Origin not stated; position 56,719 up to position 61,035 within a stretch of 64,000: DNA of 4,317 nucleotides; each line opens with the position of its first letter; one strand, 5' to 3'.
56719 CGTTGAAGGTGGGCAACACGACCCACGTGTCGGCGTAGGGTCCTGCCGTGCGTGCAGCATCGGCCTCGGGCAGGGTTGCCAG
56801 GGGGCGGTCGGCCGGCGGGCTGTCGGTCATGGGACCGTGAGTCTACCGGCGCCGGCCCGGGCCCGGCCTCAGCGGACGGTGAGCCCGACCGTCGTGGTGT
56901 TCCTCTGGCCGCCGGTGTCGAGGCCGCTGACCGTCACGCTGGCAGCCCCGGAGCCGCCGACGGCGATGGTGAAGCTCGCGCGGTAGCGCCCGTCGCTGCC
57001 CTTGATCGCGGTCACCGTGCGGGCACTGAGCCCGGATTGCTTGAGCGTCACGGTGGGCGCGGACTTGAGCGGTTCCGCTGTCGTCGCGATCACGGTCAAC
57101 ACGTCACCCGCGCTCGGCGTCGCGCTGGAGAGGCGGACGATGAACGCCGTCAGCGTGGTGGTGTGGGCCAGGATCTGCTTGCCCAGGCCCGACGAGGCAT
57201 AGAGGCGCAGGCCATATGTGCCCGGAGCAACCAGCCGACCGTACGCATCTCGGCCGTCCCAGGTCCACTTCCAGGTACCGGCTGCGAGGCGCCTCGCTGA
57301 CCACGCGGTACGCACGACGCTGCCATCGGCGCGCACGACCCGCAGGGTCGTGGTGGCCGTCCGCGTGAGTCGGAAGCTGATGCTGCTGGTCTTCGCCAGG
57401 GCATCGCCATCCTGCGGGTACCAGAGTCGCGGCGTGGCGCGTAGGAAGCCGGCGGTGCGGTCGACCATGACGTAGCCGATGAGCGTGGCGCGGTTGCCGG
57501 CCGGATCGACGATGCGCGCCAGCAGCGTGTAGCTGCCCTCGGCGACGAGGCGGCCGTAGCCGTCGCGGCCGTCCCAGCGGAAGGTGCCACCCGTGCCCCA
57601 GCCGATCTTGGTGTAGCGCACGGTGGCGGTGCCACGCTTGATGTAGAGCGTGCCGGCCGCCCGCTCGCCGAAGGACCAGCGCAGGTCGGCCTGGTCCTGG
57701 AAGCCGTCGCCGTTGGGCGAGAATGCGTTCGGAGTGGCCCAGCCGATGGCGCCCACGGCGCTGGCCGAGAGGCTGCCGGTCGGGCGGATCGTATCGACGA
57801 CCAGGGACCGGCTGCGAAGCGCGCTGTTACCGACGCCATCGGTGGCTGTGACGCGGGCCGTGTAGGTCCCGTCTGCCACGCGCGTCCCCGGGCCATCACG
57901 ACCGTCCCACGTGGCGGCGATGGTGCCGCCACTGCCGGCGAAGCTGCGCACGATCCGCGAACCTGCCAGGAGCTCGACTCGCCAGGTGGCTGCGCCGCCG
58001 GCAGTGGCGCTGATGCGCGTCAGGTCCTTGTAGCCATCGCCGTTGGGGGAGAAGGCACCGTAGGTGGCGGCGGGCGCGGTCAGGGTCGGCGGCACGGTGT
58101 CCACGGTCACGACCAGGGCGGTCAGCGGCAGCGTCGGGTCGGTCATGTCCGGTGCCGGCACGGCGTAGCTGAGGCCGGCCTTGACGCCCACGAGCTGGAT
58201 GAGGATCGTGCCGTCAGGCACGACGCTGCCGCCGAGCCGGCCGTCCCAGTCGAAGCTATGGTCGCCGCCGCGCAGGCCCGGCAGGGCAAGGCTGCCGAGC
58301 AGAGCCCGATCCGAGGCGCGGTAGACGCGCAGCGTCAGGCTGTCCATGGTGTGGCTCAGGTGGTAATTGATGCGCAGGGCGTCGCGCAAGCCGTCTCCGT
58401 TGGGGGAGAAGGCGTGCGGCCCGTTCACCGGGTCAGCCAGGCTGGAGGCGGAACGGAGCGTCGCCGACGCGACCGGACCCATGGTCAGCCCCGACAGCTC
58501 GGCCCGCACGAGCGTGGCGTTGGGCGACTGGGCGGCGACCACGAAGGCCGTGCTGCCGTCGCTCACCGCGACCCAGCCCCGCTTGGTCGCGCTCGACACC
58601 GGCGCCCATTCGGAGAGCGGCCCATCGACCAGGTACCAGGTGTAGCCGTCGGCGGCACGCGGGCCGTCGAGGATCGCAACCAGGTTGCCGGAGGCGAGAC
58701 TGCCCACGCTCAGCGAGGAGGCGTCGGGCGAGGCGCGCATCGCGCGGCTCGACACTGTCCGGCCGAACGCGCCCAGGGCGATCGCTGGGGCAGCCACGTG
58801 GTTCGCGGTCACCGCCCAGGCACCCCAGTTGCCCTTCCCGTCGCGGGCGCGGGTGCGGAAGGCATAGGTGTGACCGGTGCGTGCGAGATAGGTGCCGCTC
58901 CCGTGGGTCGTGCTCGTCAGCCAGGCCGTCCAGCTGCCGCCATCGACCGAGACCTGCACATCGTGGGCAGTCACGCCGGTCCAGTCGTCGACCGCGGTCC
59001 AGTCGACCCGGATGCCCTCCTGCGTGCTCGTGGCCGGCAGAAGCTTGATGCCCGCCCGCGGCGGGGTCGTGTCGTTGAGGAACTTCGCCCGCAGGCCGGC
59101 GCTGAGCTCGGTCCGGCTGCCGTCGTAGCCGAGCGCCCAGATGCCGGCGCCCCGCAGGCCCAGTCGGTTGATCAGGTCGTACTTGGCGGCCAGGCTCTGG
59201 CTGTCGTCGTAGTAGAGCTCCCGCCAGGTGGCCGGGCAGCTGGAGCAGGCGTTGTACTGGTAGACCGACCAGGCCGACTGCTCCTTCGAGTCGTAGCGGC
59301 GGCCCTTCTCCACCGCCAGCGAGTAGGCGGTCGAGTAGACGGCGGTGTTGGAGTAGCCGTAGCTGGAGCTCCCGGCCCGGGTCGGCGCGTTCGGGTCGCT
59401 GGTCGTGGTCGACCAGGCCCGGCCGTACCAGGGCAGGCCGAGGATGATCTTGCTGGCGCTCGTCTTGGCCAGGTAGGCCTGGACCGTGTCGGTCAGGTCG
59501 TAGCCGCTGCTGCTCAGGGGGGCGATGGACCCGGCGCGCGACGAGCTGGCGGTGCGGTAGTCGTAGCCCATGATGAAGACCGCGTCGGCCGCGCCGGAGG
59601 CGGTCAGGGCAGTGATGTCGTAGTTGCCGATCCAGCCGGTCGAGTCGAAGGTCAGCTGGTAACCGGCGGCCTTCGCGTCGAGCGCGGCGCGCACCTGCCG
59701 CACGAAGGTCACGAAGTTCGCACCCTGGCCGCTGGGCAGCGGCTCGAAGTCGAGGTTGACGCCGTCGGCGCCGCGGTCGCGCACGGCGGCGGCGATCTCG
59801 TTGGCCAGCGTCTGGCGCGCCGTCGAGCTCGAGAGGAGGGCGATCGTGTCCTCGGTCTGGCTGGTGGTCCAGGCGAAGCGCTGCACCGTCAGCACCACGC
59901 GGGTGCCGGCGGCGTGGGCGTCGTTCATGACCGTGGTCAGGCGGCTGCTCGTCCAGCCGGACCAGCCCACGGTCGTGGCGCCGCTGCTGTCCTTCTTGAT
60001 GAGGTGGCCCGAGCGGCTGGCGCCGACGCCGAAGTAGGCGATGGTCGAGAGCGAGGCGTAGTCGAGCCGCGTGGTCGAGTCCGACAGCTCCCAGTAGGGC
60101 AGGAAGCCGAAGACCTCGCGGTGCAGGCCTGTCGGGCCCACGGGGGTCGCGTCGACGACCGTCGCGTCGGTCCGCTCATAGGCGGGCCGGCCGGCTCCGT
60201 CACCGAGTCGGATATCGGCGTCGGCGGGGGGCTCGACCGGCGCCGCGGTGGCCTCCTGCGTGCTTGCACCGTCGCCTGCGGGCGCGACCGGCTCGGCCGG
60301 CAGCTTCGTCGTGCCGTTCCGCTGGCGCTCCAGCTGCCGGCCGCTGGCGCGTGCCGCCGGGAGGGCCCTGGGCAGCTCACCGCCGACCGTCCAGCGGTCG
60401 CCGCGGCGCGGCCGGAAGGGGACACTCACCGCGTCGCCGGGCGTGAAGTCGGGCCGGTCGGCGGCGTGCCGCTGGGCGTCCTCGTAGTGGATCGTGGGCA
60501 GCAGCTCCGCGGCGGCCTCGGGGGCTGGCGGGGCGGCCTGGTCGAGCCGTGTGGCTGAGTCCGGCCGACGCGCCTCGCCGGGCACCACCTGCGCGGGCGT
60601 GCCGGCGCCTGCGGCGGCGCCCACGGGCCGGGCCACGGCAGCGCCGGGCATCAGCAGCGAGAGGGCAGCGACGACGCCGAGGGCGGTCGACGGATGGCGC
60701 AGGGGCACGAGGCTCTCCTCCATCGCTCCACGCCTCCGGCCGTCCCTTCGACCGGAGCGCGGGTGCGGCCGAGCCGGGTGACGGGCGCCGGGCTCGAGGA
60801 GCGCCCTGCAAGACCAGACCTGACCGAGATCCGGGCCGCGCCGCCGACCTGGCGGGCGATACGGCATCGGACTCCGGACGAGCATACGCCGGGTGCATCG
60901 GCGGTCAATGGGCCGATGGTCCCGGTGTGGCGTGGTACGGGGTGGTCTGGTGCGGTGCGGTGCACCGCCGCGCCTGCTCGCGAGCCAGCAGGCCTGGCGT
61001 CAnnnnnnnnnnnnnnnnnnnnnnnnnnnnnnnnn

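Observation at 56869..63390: Two adjacent giant secreted paralogs: same FlgD-Ig/'FSPNGDG' tail, different catalytic heads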

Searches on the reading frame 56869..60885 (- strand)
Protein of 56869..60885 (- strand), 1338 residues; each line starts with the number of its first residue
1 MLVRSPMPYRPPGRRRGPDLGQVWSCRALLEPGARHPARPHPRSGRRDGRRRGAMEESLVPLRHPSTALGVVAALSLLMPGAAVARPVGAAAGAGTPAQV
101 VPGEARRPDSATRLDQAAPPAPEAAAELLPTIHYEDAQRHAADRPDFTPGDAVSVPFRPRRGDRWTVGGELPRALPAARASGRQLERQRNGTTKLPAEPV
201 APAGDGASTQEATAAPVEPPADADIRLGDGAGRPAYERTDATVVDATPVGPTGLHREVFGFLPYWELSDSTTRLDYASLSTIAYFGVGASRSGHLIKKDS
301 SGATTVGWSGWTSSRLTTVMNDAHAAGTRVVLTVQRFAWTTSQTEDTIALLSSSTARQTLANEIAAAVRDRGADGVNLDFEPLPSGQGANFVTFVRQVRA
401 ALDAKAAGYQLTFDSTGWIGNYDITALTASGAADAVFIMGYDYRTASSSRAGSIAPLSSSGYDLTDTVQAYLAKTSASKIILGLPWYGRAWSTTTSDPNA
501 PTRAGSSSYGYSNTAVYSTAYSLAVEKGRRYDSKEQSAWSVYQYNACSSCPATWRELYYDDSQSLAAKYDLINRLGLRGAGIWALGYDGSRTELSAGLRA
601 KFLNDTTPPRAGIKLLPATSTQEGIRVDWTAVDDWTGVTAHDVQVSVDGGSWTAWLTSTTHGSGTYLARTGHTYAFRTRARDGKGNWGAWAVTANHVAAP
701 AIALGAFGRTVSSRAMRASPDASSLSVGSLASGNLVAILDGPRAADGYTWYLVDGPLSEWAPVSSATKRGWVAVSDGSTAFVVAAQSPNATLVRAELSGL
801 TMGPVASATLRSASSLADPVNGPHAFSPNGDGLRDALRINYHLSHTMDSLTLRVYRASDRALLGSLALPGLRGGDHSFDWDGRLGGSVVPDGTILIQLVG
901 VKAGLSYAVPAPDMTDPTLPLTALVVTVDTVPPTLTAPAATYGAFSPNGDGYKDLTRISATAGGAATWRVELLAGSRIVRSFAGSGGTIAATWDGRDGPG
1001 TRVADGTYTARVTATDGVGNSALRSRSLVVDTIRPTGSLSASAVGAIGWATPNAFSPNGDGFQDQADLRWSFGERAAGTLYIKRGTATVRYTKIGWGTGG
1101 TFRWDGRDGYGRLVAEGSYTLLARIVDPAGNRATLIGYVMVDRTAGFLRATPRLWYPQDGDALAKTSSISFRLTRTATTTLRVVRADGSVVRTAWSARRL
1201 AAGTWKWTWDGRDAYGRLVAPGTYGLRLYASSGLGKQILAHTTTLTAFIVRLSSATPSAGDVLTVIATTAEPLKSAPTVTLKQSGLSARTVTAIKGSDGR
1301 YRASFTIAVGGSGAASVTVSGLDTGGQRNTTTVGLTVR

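Call 3: search_protein_families(library=pfam, proteins=[window:56869-60885:-], max_evalue=0.01)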
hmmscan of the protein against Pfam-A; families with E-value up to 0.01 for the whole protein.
window:56869-60885:- (1338 aa): 5 families
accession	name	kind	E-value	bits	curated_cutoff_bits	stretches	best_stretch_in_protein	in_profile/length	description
PF00704.34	Glyco_hydro_18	-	1.2e-30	107.7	29.6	1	348-588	81-317/317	Glycosyl hydrolases family 18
PF13860.13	FlgD_ig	-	5.3e-22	78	27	3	1165-1232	8-77/79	FlgD Ig-like domain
PF13585.12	CHU_C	-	5e-10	39.8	27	0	1051-1140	3-85/86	CHU_C Type IX secretion signal domain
PF19077.6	Big_13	-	2.8e-07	31.4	27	1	999-1032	68-102/102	Bacterial Ig-like domain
PF08239.17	SH3_3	-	0.00093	19.8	27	1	716-774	5-50/54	Bacterial SH3 domain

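Call 4: search_protein_families(library=ncbifam, proteins=[window:56869-60885:-], max_evalue=0.01)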
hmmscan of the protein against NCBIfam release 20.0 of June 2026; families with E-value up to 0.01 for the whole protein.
window:56869-60885:- (1338 aa): 10 families
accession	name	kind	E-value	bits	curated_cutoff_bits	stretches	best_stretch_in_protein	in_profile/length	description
NF005176.1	PRK06655.1-1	equivalog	1.1e-18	67.9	230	2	1175-1244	95-162/197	flagellar hook assembly protein FlgD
NF009277.0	PRK12634.1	equivalog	9.1e-15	55.3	333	3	1176-1230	121-174/221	flagellar basal body rod modification protein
NF009276.0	PRK12633.1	equivalog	1.2e-11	44.8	383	1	1176-1244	128-195/234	flagellar basal body rod modification protein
NF009452.0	PRK12812.1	equivalog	4.5e-11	42.5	258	0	1179-1241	154-217/289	flagellar basal body rod modification protein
NF053608.1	Lsa66_OmpA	equivalog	9.6e-08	30.9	700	1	1102-1232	205-340/581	fibronectin-binding adhesin Lsa66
NF009453.0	PRK12813.1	equivalog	3e-06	26.9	264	0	1178-1240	125-181/223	flagellar basal body rod modification protein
TIGR04131.1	Bac_Flav_CTERM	domain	1.1e-05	25.5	35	0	822-890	3-61/85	T9SS type B sorting domain-containing protein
NF047446.1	barrel_OmpL47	domain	0.00083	19.8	40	0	992-1022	29-60/68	OmpL47-type beta-barrel domain-containing protein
NF052228.1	T9SS_PorZ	equivalog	0.0019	16.7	260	0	979-1018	709-746/757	type IX secretion system anionic LPS delivery protein PorZ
NF004496.1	PRK05842.1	equivalog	0.0075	15.5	250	0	980-1011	186-217/271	flagellar hook assembly protein FlgD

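Call 8: search_solved_structures(query=window:56869-60885:-, max_evalue=0.01)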
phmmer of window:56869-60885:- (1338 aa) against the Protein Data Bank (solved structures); distinct sequences matched with E-value up to 0.01: 61 (the best 60 are shown).
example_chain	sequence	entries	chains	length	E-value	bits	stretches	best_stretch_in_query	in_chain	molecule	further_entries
4wiw_A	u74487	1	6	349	1.1e-20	76.2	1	302-592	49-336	Glycoside hydrolase family 18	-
3cz8_A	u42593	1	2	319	1.3e-16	62.8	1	341-585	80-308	Putative sporulation-specific glycosylase ydhD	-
4q6t_A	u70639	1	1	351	4.3e-12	47.8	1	362-601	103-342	Glycosyl hydrolase, family 18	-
6epb_A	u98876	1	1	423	1.4e-11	46.1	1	326-594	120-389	Endochitinase 42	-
8hw6_A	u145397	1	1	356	2.6e-11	45.3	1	349-594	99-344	Chitinase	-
4s3k_A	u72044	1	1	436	5e-10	41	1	348-591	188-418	Spore germination protein YaaH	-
6le7_A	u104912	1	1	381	5.1e-10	41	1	339-590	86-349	Probable endochitinase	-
6ldu_A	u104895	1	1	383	5.1e-10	41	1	339-590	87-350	Probable endochitinase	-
6le8_A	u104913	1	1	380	5.2e-10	40.9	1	339-590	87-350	Probable endochitinase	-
6kxn_A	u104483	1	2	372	7.6e-10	40.4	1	274-592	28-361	Family 18 chitinase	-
6ylj_A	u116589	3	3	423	9.9e-10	40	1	326-594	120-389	Endochitinase 42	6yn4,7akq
6kst_A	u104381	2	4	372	1.2e-09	39.8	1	272-592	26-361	Family 18 chitinase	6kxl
5xwf_A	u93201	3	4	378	1.4e-09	39.6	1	308-594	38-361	Fungal chitinase from Rhizomucor miehei (SeMet-substituted proteins) | Chintase | Chitinase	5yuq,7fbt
8hw7_A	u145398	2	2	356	2.8e-09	38.5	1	349-594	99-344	Chitinase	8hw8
6igy_A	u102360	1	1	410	5.2e-09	37.6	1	338-587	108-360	Glycosyl hydrolases family 18 family protein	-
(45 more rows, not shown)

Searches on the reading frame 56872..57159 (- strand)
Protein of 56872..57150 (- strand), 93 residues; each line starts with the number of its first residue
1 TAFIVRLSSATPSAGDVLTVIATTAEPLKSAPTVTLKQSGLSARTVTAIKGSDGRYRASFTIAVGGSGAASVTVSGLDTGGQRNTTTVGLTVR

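Call 6: search_protein_families(library=pfam, proteins=[window:56872-57150:-], max_evalue=10)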
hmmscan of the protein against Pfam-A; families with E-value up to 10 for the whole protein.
seq(93 aa): 1 family
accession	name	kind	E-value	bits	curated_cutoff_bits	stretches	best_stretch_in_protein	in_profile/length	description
PF14016.12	DUF4232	-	0.05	14.2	27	1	22-92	27-97/129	Domain of unknown function (DUF4232)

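Call 37: search_protein_representatives(alignment_id=A2)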
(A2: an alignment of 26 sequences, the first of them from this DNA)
Query: 26 sequences, 96 profile positions. Proteins with E-value up to 0.001 (for the whole library): 870; up to 1e-10: 322; up to 1e-30: 11. The best 150 are listed.
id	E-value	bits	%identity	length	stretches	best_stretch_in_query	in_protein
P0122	1.3e-65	233.6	-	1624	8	3-95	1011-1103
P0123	3.0e-61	219.5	-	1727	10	4-95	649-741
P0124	6.7e-44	163.9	-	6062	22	7-89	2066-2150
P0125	4.5e-37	142.0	-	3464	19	13-87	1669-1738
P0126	2.3e-36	139.7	-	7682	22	12-89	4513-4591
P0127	2.2e-35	136.6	-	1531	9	11-95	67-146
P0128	6.1e-33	128.8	-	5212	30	4-79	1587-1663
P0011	2.6e-32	126.8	-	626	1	1-96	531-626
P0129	4.1e-32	126.1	-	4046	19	13-86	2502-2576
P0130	1.1e-31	124.7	-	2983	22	8-62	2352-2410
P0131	5.1e-31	122.6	-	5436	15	14-79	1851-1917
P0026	1.8e-30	120.9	-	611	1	2-96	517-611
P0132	1.7e-29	117.8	-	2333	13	18-87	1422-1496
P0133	2.2e-29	117.4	-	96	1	2-96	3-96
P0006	6.6e-29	115.9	-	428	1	2-95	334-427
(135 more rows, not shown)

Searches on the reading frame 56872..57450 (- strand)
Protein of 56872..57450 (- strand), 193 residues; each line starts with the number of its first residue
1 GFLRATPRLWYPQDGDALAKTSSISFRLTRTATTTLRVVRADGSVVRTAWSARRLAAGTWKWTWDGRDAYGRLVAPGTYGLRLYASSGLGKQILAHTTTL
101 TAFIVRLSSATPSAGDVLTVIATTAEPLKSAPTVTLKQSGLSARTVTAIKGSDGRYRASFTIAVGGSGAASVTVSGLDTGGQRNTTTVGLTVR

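Call 24: find_homologous_proteins(query=window:56872-57450:-, max_evalue=0.001)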
Query seq(193 aa) (193 aa): 1 proteins with E <= 0.001 among 1541 candidates.
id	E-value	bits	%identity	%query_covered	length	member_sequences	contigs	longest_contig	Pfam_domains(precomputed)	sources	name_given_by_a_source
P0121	3.2e-54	202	51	100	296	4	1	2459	PF13585.13,PF13860.13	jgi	jgi:flagellar hook assembly protein FlgD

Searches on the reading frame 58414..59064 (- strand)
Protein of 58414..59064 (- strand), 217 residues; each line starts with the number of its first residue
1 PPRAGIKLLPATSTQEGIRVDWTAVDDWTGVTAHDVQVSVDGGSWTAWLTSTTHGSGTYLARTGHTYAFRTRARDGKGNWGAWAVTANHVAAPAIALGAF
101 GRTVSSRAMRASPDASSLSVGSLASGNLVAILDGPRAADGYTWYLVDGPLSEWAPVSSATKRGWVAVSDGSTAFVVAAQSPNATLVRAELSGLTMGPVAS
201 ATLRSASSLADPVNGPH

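Call 6: search_protein_families(library=pfam, proteins=[window:58414-59064:-], max_evalue=10)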
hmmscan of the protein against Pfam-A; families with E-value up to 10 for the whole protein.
seq(217 aa): 1 family
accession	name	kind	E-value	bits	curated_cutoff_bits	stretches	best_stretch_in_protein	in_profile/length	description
PF08239.17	SH3_3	-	0.00023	21.7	27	1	109-167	5-50/54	Bacterial SH3 domain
